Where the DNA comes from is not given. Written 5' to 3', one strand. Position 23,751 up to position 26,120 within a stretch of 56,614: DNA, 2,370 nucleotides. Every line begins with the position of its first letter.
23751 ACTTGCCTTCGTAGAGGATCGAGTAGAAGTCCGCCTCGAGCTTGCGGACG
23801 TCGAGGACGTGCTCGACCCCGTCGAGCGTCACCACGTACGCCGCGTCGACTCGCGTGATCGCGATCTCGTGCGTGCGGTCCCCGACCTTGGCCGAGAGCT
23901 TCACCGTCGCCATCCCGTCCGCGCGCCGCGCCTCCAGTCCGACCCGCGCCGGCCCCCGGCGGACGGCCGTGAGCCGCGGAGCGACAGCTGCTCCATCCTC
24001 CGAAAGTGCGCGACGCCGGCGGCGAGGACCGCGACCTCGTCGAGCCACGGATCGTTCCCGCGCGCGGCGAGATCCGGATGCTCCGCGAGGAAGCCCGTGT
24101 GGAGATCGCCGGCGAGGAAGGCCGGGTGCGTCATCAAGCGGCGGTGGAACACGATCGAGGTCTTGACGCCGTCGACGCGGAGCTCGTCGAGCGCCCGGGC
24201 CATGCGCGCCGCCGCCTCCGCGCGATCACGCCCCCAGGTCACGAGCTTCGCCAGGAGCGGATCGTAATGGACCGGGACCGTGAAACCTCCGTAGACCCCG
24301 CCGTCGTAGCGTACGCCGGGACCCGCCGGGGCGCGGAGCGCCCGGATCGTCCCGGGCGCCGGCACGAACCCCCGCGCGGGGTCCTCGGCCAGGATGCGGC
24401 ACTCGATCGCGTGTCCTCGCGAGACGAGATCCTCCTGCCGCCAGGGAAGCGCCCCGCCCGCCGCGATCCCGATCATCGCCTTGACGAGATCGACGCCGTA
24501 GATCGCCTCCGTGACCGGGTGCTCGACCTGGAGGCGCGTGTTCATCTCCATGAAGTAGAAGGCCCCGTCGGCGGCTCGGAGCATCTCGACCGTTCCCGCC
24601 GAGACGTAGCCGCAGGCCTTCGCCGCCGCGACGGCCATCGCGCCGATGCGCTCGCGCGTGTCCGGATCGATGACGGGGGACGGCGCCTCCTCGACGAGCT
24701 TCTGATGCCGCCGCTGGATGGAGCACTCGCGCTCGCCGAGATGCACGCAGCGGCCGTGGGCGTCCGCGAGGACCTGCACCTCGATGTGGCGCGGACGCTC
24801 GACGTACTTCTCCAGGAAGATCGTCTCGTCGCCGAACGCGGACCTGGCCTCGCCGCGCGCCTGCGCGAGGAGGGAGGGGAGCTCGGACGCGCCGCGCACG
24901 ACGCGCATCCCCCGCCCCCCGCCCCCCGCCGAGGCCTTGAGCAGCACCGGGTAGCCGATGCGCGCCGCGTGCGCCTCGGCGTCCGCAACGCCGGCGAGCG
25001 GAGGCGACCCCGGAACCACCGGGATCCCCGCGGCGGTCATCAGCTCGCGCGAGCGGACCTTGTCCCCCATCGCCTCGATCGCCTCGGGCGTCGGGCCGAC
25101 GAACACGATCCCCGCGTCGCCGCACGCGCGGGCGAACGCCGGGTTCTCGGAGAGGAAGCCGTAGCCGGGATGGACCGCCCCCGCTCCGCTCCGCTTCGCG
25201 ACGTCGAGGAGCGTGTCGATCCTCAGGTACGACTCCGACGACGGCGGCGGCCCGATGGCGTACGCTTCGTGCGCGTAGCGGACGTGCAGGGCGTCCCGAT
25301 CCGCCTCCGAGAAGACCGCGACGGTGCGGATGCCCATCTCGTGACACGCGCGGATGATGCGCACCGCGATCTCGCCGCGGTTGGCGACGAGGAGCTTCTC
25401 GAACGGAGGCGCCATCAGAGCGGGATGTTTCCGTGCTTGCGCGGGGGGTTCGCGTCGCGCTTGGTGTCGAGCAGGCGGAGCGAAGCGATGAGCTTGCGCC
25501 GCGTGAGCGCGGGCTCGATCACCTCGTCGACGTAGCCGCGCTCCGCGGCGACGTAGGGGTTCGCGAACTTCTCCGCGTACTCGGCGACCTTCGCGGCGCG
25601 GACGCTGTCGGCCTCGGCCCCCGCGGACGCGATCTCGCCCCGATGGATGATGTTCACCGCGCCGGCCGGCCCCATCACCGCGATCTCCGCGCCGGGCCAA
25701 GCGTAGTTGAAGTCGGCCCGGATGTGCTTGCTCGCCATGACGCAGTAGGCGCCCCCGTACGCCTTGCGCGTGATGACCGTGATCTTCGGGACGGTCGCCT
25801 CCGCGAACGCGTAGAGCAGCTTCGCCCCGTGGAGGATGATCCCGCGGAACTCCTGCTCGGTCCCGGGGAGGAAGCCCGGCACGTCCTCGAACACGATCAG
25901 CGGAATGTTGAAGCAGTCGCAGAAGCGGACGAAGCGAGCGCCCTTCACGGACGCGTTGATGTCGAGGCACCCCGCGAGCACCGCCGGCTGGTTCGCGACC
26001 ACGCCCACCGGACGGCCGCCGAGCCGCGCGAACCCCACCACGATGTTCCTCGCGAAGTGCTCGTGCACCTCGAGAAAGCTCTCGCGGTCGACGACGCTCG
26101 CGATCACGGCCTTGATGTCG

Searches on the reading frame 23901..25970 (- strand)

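Call 100: search_protein_families(library=pfam, proteins=[window:23901-25970:-], max_evalue=0.00001)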
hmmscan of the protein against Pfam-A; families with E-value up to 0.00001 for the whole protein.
window:23901-25970:- (689 aa): 5 families
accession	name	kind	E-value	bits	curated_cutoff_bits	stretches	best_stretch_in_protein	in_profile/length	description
PF02786.22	CPSase_L_D2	-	1.5e-72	244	19.8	1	303-509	1-209/211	Carbamoyl-phosphate synthase L chain, ATP binding domain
PF00289.28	Biotin_carb_N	-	3.6e-48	163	25.5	1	190-298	2-110/110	Biotin carboxylase, N-terminal domain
PF02785.25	Biotin_carb_C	-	5.6e-38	129.8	32.4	1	523-629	1-107/108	Biotin carboxylase C-terminal domain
PF02222.28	ATP-grasp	-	1.3e-08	35.1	27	1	328-479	19-162/179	ATP-grasp domain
PF07478.18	Dala_Dala_lig_C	-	1.9e-08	34.5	24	1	332-478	29-174/204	D-ala D-ala ligase C-terminus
